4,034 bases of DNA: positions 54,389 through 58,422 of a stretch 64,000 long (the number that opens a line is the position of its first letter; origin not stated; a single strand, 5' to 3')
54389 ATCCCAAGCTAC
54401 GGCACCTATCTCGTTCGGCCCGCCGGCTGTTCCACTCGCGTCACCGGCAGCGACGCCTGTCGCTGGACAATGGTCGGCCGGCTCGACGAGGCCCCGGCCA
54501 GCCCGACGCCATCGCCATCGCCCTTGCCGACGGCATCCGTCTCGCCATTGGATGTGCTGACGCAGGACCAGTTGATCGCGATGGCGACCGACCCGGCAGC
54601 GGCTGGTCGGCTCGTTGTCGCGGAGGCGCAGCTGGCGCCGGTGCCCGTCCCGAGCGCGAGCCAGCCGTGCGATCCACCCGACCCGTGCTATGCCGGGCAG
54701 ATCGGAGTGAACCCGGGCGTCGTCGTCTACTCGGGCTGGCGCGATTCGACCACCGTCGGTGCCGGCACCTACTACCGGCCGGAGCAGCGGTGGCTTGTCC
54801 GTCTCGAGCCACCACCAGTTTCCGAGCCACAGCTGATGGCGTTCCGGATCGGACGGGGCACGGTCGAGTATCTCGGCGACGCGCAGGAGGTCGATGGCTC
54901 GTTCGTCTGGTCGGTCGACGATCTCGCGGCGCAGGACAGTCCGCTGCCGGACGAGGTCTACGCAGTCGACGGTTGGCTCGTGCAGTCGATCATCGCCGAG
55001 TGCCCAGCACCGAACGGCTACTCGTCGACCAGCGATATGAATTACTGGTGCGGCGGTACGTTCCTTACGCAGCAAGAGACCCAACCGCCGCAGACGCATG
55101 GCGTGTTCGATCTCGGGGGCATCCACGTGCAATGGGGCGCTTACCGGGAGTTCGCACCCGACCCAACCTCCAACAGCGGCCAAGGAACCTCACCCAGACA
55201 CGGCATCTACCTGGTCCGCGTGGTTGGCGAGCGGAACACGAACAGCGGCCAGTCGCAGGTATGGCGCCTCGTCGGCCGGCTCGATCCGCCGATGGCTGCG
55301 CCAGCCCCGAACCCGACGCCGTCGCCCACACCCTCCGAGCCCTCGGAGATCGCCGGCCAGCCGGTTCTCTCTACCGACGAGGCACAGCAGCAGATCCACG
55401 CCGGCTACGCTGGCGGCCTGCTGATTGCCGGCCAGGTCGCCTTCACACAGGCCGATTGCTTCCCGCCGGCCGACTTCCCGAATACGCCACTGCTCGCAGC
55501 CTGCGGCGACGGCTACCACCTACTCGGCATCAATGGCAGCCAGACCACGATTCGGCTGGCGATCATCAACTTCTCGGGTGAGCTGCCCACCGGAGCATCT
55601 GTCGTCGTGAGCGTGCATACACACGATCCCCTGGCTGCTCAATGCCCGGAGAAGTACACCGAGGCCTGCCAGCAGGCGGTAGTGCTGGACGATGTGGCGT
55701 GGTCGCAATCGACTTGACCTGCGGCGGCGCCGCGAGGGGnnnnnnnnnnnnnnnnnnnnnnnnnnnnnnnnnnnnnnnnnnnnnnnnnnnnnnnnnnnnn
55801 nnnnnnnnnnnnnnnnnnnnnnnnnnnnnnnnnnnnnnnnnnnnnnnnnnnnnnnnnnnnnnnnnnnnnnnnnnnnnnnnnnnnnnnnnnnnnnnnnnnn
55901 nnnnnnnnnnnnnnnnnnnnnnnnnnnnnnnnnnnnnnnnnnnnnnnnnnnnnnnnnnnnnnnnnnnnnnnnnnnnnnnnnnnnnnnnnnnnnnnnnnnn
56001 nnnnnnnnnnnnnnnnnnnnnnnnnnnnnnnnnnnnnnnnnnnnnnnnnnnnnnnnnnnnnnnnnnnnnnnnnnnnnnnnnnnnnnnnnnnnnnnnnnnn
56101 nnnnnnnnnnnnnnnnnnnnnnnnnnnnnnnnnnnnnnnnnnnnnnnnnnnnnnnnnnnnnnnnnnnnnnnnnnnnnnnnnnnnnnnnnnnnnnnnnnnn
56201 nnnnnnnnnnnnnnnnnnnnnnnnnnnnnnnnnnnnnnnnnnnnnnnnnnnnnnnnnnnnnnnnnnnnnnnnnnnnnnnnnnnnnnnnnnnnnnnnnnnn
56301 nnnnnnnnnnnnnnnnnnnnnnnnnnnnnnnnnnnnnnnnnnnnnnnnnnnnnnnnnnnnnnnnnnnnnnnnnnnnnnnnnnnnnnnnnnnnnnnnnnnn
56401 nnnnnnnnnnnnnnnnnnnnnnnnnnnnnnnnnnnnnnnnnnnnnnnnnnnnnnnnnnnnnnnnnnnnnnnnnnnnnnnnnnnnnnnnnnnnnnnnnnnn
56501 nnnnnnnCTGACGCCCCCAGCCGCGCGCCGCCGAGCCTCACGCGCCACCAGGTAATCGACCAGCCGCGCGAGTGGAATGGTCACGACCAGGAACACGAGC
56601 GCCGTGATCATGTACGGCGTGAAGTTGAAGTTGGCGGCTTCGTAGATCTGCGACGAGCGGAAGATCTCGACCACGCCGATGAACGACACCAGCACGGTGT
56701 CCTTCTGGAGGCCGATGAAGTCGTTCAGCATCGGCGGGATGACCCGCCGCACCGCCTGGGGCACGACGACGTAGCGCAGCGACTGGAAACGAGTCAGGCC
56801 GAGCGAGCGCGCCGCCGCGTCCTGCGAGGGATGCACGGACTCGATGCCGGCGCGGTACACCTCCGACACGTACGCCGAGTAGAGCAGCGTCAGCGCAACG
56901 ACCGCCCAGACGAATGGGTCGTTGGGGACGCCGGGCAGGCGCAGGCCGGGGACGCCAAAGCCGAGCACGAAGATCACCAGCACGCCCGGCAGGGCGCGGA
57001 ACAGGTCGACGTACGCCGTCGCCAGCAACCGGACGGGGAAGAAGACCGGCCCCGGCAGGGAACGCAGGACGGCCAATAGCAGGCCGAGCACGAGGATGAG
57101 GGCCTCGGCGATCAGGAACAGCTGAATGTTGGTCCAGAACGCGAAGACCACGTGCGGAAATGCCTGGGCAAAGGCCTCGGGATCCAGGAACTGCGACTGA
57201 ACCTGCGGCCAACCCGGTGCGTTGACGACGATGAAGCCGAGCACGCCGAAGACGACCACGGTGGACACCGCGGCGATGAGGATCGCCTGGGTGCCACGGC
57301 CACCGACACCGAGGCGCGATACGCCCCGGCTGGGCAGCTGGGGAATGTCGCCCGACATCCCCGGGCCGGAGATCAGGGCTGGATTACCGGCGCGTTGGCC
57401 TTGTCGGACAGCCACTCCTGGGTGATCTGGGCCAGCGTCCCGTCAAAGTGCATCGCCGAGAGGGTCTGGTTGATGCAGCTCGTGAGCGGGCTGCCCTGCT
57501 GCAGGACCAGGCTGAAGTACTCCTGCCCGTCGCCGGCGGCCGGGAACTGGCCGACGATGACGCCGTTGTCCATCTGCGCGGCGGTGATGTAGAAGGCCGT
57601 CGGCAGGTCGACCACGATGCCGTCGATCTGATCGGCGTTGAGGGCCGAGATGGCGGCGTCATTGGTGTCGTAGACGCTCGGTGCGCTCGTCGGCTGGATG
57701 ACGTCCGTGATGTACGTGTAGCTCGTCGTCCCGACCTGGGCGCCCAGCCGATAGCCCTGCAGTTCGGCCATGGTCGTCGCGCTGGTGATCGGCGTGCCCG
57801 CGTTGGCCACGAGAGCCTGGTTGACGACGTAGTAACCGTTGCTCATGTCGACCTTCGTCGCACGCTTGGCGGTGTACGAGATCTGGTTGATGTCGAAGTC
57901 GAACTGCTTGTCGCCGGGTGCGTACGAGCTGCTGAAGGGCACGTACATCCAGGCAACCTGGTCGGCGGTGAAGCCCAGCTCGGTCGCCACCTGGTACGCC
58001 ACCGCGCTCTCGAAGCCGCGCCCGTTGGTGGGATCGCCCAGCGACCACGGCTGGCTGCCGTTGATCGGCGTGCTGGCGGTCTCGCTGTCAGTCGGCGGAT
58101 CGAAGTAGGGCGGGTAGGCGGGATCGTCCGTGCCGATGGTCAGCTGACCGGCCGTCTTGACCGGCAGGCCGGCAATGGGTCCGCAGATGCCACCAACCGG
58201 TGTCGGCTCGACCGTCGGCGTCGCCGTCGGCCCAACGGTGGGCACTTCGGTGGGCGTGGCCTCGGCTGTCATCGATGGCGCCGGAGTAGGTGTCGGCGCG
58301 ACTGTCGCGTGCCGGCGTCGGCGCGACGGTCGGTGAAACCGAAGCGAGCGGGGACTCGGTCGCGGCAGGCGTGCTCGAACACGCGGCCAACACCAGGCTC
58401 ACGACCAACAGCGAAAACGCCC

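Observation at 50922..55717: Tandemly duplicated ECF sigma / anti-sigma modules, both interrupted by multiple frameshifts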

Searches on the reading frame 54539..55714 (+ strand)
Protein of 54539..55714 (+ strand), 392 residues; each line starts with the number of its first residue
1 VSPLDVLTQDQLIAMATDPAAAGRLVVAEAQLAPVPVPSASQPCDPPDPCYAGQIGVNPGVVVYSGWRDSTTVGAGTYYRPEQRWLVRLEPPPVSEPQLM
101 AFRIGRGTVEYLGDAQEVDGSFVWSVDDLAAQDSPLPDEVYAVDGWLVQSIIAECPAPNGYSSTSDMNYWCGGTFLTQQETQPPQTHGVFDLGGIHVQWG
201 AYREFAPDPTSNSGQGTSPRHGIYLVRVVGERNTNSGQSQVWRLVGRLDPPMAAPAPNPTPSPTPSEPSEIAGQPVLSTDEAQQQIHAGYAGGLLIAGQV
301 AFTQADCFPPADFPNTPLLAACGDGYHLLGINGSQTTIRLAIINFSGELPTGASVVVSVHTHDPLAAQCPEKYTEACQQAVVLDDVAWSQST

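Call 52: predict_structure(alignment_id=A4)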
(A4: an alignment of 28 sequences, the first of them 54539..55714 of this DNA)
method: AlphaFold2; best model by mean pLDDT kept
length: 392 residues; sequences in the alignment: 28
mean_pLDDT: 74.2   pTM: 0.64
mean pLDDT of the five models: 74.2, 71.7, 71.2, 70.5, 69.3
residues with pLDDT >= 90: 166; 70-90: 75; 50-70: 50; < 50: 101
segments of 3 or more residues with pLDDT < 50: 39-41, 251-265, 299-337, 341-354, 361-370, 375-381, 384-392
pLDDT, mean of each block of 10 residues (from residue 1): 83 95 95 72 81 90 95 93 93 87 97 94 94 93 95 80 86 91 80 92 88 75 96 91 90 39 51 65 67 57 40 37 44 46 42 49 44 46 46 35
secondary structure, 60 per line:
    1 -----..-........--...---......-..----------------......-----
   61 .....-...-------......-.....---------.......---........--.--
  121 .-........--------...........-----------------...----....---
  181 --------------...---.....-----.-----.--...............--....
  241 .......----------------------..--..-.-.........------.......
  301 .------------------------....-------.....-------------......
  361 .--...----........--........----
elements in order: H9-16 E25-30 E50-55 E61-65 E67-69 E77-79 E84-88 E98-104 E108-115 E123-125 H126-130 E139-149 E174-177 E195-197 H201-205 E220-234 E237-247 H279-287 E294-301 E326-329 E337-341 E355-361 H371-378 E381-388

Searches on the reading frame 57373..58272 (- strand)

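Call 69: search_protein_families(library=pfam, proteins=[window:57373-58272:-], max_evalue=0.0001)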
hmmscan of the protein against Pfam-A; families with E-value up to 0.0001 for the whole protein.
window:57373-58272:- (299 aa): 1 family
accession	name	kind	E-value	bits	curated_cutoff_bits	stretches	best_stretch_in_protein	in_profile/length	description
PF00497.25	SBP_bac_3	-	2.6e-16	60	26.4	1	74-289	10-131/132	Bacterial extracellular solute-binding proteins, family 3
